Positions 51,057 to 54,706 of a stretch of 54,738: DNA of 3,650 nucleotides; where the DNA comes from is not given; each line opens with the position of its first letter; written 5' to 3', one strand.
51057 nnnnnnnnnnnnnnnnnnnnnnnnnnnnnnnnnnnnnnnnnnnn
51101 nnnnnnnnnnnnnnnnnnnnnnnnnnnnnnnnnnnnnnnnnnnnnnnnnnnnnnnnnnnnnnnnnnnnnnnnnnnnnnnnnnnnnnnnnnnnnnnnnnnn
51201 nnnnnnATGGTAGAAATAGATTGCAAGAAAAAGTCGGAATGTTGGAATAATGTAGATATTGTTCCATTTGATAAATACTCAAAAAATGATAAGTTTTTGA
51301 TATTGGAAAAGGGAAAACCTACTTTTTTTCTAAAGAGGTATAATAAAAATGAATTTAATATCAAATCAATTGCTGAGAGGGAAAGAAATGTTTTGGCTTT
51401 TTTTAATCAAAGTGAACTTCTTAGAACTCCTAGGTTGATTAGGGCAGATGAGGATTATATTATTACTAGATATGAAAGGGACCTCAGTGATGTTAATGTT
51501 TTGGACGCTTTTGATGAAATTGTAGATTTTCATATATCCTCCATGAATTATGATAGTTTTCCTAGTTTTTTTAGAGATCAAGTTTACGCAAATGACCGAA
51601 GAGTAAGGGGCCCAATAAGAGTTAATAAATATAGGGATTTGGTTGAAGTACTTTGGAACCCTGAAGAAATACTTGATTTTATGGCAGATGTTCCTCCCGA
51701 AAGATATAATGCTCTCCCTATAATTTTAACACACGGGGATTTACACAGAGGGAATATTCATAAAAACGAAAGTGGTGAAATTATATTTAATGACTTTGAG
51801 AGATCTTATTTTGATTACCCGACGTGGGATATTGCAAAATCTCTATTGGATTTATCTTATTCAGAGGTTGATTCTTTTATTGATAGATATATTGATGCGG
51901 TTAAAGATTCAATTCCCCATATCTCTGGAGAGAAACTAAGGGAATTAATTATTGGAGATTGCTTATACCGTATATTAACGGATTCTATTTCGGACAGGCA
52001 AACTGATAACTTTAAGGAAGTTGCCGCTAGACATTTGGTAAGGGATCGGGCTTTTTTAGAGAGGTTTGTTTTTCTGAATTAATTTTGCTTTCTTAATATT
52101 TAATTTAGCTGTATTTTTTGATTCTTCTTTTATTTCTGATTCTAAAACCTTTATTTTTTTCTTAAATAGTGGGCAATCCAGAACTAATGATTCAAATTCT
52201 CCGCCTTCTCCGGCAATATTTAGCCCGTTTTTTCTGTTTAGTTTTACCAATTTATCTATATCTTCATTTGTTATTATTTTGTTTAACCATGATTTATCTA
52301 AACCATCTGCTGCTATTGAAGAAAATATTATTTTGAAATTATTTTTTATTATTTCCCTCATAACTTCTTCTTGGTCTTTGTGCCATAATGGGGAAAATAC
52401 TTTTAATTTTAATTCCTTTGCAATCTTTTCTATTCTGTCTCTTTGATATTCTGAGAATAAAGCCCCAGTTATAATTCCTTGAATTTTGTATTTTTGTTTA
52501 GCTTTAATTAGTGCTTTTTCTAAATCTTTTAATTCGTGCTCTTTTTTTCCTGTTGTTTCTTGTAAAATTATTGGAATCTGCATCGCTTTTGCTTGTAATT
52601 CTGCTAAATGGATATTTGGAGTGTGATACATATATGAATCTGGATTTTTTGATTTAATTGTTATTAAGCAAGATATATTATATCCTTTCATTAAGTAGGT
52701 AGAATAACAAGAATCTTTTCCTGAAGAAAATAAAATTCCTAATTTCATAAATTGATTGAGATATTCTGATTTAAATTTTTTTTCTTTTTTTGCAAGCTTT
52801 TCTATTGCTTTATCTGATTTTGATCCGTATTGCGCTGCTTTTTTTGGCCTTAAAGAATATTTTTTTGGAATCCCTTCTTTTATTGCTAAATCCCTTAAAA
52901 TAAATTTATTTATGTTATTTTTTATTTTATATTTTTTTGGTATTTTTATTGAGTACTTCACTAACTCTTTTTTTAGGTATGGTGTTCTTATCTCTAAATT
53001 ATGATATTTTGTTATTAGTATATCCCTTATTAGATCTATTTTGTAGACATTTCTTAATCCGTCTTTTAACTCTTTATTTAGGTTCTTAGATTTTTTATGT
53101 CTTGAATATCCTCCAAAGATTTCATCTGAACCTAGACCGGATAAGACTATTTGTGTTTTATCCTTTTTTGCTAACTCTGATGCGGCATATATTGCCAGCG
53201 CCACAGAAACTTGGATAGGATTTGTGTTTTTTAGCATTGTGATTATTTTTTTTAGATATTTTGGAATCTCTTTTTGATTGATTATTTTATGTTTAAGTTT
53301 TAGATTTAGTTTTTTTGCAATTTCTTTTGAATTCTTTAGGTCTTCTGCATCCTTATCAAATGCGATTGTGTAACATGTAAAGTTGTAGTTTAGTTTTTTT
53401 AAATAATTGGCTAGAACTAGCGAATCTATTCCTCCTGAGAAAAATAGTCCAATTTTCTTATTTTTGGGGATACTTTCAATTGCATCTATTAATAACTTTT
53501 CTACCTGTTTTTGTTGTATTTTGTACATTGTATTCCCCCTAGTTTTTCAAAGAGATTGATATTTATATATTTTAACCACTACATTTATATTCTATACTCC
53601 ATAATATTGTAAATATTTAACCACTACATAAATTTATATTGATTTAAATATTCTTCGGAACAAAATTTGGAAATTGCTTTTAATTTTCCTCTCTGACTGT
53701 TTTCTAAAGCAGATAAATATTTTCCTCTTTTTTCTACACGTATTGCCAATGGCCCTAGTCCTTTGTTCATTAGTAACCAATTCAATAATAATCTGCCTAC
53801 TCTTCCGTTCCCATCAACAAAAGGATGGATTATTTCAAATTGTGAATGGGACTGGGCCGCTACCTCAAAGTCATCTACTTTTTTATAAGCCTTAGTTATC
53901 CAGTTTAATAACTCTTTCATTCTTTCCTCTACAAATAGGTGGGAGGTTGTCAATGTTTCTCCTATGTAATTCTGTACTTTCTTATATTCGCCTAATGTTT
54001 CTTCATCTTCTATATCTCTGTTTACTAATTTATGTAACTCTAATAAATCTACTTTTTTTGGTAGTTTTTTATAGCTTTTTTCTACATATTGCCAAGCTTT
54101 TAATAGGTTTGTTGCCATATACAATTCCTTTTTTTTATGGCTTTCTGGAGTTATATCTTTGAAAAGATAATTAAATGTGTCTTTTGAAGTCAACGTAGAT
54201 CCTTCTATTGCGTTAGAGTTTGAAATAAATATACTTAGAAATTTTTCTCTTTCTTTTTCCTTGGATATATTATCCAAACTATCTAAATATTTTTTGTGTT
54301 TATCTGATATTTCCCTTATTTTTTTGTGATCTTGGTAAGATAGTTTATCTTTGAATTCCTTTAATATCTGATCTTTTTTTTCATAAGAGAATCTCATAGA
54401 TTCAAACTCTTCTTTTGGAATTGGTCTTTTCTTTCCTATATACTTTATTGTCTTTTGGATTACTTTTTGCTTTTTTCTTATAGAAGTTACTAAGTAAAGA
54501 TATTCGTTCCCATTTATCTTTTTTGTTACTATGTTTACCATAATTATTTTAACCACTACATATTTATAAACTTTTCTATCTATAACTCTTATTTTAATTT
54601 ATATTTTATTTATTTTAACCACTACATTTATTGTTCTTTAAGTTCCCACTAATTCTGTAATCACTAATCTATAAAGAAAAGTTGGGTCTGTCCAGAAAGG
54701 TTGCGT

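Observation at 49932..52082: Candidate archaeal RiPP system: short peptide + radical SAM/SPASM + kinase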

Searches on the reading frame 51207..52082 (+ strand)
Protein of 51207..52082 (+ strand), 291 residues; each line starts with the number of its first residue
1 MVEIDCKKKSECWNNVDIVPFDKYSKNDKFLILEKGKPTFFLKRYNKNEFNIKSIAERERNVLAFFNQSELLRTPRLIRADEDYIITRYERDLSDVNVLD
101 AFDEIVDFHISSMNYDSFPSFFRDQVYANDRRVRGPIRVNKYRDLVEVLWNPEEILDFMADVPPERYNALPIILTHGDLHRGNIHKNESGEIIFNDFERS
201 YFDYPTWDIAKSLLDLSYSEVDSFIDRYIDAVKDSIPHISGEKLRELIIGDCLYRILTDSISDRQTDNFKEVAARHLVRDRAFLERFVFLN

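Call 3: search_protein_families(library=pfam, proteins=[window:51207-52082:+], max_evalue=0.01)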
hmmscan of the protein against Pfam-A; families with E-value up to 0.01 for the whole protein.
window:51207-52082:+ (291 aa): 2 families
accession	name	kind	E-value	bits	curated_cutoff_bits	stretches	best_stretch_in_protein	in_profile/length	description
PF01636.29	APH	-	5.5e-12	46.4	23.2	1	19-232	3-229/239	Phosphotransferase enzyme family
PF01633.27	Choline_kinase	-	2.8e-05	24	29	1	169-218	159-209/300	Choline/ethanolamine kinase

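Call 4: search_protein_families(library=ncbifam, proteins=[window:51207-52082:+], max_evalue=0.01)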
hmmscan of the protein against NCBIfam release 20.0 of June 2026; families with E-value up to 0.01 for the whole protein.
window:51207-52082:+ (291 aa): 1 family
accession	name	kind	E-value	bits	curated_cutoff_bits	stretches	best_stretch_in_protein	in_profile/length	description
TIGR01982.1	UbiB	equivalog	0.0094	14.6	487.55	0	175-197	278-300/436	2-polyprenylphenol 6-hydroxylase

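Call 30: search_solved_structures(query=window:51207-52082:+, max_evalue=1, show_alignments=1)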
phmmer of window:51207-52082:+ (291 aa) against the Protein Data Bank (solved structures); distinct sequences matched with E-value up to 1: 3.
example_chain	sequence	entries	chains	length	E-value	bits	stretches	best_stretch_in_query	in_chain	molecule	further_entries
6sum_A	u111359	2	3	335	0.34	13.5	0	173-216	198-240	AMICOUMACIN KINASE | APH domain-containing protein, amicoumacin kinase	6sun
4r77_B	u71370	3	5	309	0.41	13.2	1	175-258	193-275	Choline kinase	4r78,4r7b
6sui_A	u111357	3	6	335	0.65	12.6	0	146-220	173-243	Phosphotransferase enzyme family protein | Phosphotransferase enzyme family protein, amicoumacin kinase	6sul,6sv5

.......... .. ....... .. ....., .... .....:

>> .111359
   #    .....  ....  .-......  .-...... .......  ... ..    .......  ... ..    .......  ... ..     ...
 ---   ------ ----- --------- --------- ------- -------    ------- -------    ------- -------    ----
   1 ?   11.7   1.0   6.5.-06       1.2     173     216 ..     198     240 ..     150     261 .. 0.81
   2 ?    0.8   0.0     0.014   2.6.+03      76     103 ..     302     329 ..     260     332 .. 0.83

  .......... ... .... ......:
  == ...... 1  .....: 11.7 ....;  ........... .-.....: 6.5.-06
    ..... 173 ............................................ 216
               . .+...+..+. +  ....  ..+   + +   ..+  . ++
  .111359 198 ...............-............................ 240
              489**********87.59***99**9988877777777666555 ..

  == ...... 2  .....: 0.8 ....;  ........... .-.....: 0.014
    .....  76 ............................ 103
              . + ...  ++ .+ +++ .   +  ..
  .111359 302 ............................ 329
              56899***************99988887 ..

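Call 31: find_homologous_proteins(query=window:51207-52082:+)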
Query window:51207-52082:+ (291 aa): 5 proteins with E <= 0.001 among 1264 candidates.
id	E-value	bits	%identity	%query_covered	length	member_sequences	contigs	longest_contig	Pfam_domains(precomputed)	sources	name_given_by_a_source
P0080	1.5e-191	653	100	100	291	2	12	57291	PF01636.30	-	-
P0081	4.6e-126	438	65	100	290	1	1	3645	PF01636.30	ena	-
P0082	4.1e-125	435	84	78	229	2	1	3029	PF01636.30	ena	-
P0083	2.8e-79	285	42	99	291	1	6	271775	PF01636.30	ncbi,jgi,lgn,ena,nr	ncbi:hypothetical protein COT72_03740 [archaeon CG10_big_fil_rev_8_21_14_0_10_43_11]|nr:MAG: hypothe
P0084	2.4e-77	278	44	99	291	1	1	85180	PF01636.30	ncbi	-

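Call 50: search_protein_representatives(alignment_id=A3)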
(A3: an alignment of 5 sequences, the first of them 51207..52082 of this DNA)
Query: 5 sequences, 290 profile positions. Proteins with E-value up to 0.001 (for the whole library): 57; up to 1e-10: 39; up to 1e-30: 11. The best 57 are listed.
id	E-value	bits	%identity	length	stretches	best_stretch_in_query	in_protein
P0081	1.2e-154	530.0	-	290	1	1-290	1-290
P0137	4.0e-89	315.0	-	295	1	7-288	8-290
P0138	6.5e-78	278.2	-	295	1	5-288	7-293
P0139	9.9e-77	274.3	-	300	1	3-285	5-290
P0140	1.4e-76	273.8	-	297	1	2-289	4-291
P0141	8.7e-59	215.4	-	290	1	21-284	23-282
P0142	1.0e-51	192.2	-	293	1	7-286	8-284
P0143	4.1e-37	144.3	-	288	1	20-265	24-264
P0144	2.6e-36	141.6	-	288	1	3-280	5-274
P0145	8.3e-36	140.0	-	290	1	8-289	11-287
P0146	5.7e-35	137.2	-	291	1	12-289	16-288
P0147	1.0e-25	106.9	-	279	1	15-282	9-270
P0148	1.0e-25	106.9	-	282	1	11-254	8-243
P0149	1.6e-24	102.9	-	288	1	5-261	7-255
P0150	3.7e-24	101.8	-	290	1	12-242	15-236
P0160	1.7e-16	76.6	-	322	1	39-283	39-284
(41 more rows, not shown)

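Call 58: find_encoding_contigs(protein=window:51207-52082:+, flank=3000, max_places=4)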
Protein window:51207-52082:+ (291 aa): 24 contigs read that carry it; 4 places shown.
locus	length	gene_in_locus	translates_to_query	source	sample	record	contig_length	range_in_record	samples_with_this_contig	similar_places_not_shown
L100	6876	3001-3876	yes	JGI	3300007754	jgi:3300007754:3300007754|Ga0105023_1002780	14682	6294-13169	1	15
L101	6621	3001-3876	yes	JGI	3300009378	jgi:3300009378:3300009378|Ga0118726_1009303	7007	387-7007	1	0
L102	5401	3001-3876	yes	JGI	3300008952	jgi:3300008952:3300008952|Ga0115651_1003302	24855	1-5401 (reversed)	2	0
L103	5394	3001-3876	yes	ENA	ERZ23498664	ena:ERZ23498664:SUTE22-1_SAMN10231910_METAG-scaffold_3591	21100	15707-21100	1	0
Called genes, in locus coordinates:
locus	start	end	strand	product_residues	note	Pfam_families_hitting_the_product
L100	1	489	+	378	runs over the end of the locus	-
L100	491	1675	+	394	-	PF18144:SMODS (weak), PF01909:NTP_transf_2 (weak), PF09249:tRNA_NucTransf2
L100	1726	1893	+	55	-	-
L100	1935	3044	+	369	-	PF04055:Radical_SAM, PF13353:Fer4_12 (faint)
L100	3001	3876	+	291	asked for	PF01636:APH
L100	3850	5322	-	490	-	PF00733:Asn_synthase, PF24167:DUF7411 (faint), PF00733:Asn_synthase, PF01902:Diphthami_syn_2_N, PF28410:Diphthami_syn_2_C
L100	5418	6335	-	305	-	PF02661:Fic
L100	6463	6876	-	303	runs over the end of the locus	PF01609:DDE_Tnp_1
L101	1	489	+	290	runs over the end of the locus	?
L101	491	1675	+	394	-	PF18144:SMODS (weak), PF01909:NTP_transf_2 (weak), PF09249:tRNA_NucTransf2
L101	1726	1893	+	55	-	-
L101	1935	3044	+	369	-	PF04055:Radical_SAM, PF13353:Fer4_12 (faint)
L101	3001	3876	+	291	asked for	PF01636:APH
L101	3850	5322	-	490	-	PF00733:Asn_synthase, PF24167:DUF7411 (faint), PF00733:Asn_synthase, PF01902:Diphthami_syn_2_N, PF28410:Diphthami_syn_2_C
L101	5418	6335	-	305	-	PF02661:Fic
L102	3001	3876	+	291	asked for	PF01636:APH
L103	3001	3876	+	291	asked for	PF01636:APH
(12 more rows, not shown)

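Call 59: find_encoding_contigs(protein=P0160, flank=5000, max_places=3)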
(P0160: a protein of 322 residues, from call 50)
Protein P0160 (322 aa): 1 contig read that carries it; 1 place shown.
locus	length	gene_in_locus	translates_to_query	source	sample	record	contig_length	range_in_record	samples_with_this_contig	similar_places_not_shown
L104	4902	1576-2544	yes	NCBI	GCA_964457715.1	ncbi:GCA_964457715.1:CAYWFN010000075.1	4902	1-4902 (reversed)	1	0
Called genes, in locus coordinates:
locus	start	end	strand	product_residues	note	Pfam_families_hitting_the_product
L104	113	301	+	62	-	-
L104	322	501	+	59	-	-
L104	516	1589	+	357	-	PF04055:Radical_SAM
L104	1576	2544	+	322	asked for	-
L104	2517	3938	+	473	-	PF01368:DHH, PF27767:Arc_Cdc45 (weak), PF21763:DHH_CID, PF02272:DHHA1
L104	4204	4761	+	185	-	PF01966:HD (weak)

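Call 65: predict_structure(alignment_id=A5)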
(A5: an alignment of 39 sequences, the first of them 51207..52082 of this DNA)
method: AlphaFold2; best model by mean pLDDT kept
length: 291 residues; sequences in the alignment: 39
mean_pLDDT: 94.0   pTM: 0.90
mean pLDDT of the five models: 94.0, 94.0, 93.9, 91.8, 91.3
residues with pLDDT >= 90: 264; 70-90: 12; 50-70: 6; < 50: 9
segments of 3 or more residues with pLDDT < 50: 1-6, 8-10
pLDDT, mean of each block of 10 residues (from residue 1): 46 78 87 95 94 95 98 98 96 96 99 96 97 98 98 98 98 98 97 97 99 97 99 97 98 98 92 95 95 59
secondary structure, 60 per line:
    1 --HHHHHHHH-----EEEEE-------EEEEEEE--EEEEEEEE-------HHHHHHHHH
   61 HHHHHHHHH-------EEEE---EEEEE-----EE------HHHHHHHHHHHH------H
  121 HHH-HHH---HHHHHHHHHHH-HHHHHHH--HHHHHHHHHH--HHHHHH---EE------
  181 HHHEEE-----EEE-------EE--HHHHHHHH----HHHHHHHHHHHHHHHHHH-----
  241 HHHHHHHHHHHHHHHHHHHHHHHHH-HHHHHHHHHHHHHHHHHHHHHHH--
elements in order: H3-10 E16-20 E28-34 E37-44 H52-69 E77-80 E84-88 H102-113 H120-123 H131-141 H143-149 H152-161 H164-169 E184-186 E192-194 H206-213 H218-235 H241-265 H267-289

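Call 68: fold_search(model_id=the predicted structure, library=pdb)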
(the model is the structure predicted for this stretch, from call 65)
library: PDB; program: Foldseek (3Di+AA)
matches with E <= 10: 1567; with E <= 0.001: 206
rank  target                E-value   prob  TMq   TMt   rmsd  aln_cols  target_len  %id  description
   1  4r7b_B                9.7e-09  1.00  0.57  0.58   7.1       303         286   15  Crystal structure of pneumococcal LicA in complex with choline (released 2015-08-12)
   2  4r77_A                1.2e-08  1.00  0.62  0.64   5.4       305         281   16  Crystal structure of choline kinase LicA from Streptococcus pneumoniae (released 2015-08-12)
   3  4wh2                  2.9e-08  1.00  0.57  0.48   7.1       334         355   13  N-acetylhexosamine 1-kinase in complex with ADP (released 2015-02-18)
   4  4ocv                  5.9e-08  1.00  0.60  0.51   6.2       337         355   15  N-acetylhexosamine 1-phosphate kinase_ATCC15697 in complex with GlcNAc and AMPPNP (released 2014-05-14)
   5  4r78                  6.5e-08  1.00  0.64  0.65   5.4       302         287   16  Crystal structure of LicA in complex with AMP (released 2015-08-12)
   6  4r77_B                8.9e-08  1.00  0.61  0.63   5.6       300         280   15  Crystal structure of choline kinase LicA from Streptococcus pneumoniae (released 2015-08-12)
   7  4da5_A                1.4e-07  1.00  0.59  0.50   7.6       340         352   13  Choline Kinase alpha acts through a double-displacement kinetic mechanism involving enzyme isomerisation, as determine (released 2013-04-17)
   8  2qg7_D                1.7e-07  1.00  0.64  0.53   5.0       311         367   14  Plasmodium vivax ethanolamine kinase Pv091845 (released 2007-07-24)
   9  6sui                  1.7e-07  1.00  0.63  0.56   5.7       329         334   14  AMICOUMACIN KINASE AMIN (released 2020-07-22)
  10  9a5i_A                2.6e-07  1.00  0.60  0.47   7.3       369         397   14  Integrative model of MTNK-DHOM by crosslinking MS and deep learning (released 2024-09-18)
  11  2pyw_A                3.1e-07  1.00  0.48  0.36  11.9       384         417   15  Structure of A. thaliana 5-methylthioribose kinase in complex with ADP and MTR (released 2008-01-15)
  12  4ocj                  3.4e-07  1.00  0.58  0.49   6.7       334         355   13  N-acetylhexosamine 1-phosphate kinase in complex with GlcNAc (released 2014-05-14)
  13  4wh3                  3.6e-07  1.00  0.62  0.52   6.1       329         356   13  N-acetylhexosamine 1-kinase in complex with ATP (released 2015-02-18)
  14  6sv5                  3.8e-07  1.00  0.59  0.53   7.0       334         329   13  Amicoumacin kinase AmiN in complex with ATP (released 2020-07-22)
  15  2ig7_B                4.0e-07  1.00  0.60  0.53   6.5       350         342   11  Crystal structure of Human Choline Kinase B (released 2006-10-10)
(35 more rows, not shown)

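Call 93: search_protein_families(library=padloc, proteins=[window:51207-52082:+], max_evalue=0.001)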
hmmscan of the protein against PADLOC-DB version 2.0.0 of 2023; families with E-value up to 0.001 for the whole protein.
window:51207-52082:+ (291 aa): 0 families

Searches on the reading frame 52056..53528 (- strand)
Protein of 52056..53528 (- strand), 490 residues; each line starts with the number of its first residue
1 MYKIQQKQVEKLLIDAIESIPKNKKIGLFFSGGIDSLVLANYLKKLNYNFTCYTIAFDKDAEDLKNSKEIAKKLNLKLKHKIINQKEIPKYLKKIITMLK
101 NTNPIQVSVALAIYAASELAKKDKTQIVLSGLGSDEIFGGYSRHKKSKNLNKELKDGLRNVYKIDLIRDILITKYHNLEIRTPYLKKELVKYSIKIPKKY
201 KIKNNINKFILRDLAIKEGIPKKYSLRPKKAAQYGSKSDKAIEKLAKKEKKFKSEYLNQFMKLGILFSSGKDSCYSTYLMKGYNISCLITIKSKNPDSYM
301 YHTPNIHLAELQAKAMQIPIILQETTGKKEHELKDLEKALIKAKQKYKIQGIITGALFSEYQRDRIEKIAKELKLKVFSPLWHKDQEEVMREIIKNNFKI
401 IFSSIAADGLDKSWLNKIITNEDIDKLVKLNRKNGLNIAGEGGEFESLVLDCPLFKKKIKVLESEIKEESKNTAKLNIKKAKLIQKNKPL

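Call 3: search_protein_families(library=pfam, proteins=[window:52056-53528:-], max_evalue=0.01)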
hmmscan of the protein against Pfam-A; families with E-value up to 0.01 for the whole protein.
window:52056-53528:- (490 aa): 7 families
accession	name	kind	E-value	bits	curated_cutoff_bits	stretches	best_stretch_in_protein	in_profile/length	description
PF01902.24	Diphthami_syn_2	-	4.5e-65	219.7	23.2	1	261-482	1-218/219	Diphthamide synthase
PF00733.27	Asn_synthase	-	4.9e-42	145.3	21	2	9-153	2-147/354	Asparagine synthase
PF24167.1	DUF7411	-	1.8e-09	37.9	28.7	1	25-106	2-81/194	Family of unknown function (DUF7411)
PF03054.22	tRNA_Me_trans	-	0.00019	21.6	20.6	0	25-91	2-68/202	tRNA methyl transferase HUP domain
PF06508.19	QueC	-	0.00022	21.2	22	1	29-91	5-66/210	Queuosine biosynthesis protein QueC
PF00764.25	Arginosuc_synth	-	0.00079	19.9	27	1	26-87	2-63/162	Arginosuccinate synthase N-terminal HUP domain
PF01171.26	ATP_bind_3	-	0.0012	19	27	0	28-85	4-64/182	PP-loop family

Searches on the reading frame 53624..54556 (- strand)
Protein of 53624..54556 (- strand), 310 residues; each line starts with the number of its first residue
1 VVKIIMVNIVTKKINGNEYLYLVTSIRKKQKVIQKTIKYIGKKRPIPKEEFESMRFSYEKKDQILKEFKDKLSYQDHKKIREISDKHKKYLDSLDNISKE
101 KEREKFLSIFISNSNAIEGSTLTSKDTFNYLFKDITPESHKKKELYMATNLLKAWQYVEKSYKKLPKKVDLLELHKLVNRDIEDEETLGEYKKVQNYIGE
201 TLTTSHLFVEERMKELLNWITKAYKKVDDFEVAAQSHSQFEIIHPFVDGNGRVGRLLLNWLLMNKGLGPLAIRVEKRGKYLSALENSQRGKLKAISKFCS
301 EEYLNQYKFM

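Call 3: search_protein_families(library=pfam, proteins=[window:53624-54556:-], max_evalue=0.01)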
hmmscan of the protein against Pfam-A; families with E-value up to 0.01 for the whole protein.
window:53624-54556:- (310 aa): 1 family
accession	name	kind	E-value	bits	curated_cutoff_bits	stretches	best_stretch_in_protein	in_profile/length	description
PF02661.23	Fic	-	7.8e-19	68.8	24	1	170-262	6-93/93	Fic/DOC family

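Call 93: search_protein_families(library=padloc, proteins=[window:53624-54556:-], max_evalue=0.001)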
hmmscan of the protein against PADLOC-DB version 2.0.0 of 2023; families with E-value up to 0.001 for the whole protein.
window:53624-54556:- (310 aa): 9 families
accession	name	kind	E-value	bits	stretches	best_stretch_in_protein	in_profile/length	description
PDLC04836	PDC-S04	-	4.6e-35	119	1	113-303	32-227/244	-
PDLC04840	PDC-S04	-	9.5e-31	105.3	1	113-302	18-214/227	-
PDLC04837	PDC-S04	-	2.4e-30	103.5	1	103-299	22-220/234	-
PDLC03963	SoFic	-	1.2e-27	95.2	1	68-269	14-219/361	-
PDLC04839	PDC-S04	-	1.5e-13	48.9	1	189-301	80-200/205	-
PDLC04966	PDC-S24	-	4.4e-10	37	1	166-268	229-342/497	-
PDLC04838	PDC-S04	-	1.3e-08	32.9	1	189-298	84-197/209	-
PDLC04842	PDC-S04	-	2.9e-06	25.1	1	171-289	47-157/202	-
PDLC04841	PDC-S04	-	0.00026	18.7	0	228-289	194-255/292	-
